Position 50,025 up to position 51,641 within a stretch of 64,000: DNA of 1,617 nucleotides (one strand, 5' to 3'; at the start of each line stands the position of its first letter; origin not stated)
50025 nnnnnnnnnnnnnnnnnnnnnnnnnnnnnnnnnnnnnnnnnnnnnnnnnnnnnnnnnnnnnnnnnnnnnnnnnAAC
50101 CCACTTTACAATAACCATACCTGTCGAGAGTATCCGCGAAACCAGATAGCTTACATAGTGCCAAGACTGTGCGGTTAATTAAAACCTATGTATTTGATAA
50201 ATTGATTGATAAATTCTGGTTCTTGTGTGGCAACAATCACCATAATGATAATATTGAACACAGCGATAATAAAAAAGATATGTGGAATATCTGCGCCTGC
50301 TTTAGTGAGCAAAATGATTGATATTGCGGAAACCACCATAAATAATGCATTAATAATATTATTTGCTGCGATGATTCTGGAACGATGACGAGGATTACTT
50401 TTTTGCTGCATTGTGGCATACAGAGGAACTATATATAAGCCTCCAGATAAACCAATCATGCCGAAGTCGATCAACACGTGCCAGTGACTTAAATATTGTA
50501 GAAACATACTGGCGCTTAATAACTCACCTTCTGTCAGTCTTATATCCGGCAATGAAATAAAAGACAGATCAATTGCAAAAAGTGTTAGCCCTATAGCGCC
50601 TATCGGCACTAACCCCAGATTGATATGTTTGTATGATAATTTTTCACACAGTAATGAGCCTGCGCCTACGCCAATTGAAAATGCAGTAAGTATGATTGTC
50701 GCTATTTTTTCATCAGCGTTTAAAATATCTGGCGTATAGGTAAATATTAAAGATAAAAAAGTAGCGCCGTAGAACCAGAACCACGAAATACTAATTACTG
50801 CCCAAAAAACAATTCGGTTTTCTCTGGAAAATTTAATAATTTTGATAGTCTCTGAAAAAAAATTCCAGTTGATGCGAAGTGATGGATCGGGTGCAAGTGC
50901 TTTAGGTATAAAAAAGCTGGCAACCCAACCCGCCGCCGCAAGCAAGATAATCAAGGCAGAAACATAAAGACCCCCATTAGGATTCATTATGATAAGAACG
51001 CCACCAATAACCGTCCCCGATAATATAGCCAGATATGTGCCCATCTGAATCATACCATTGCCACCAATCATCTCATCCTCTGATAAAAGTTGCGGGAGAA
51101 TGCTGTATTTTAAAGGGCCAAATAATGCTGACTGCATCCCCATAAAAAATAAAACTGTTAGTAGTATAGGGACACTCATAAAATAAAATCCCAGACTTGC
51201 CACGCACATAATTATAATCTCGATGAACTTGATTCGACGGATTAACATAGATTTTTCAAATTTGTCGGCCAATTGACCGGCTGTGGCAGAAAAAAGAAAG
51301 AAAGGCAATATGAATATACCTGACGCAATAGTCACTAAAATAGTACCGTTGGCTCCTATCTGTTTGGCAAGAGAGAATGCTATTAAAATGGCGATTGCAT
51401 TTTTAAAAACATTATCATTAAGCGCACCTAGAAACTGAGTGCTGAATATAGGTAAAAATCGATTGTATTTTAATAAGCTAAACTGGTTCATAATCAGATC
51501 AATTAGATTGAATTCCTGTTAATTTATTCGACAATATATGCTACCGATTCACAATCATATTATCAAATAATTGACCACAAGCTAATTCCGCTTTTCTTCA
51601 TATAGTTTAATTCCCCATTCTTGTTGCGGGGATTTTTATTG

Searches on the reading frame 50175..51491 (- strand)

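Call 21: search_protein_families(library=pfam, proteins=[window:50175-51491:-], max_evalue=0.00001)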
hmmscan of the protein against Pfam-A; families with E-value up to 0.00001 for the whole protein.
window:50175-51491:- (438 aa): 2 families
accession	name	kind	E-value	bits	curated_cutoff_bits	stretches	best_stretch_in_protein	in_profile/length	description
PF07690.21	MFS_1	-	1e-19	71.1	33.4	1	19-388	5-346/347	Major Facilitator Superfamily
PF05977.19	MFS_3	-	1.7e-08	33.9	27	1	52-312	49-304/524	Transmembrane secretion effector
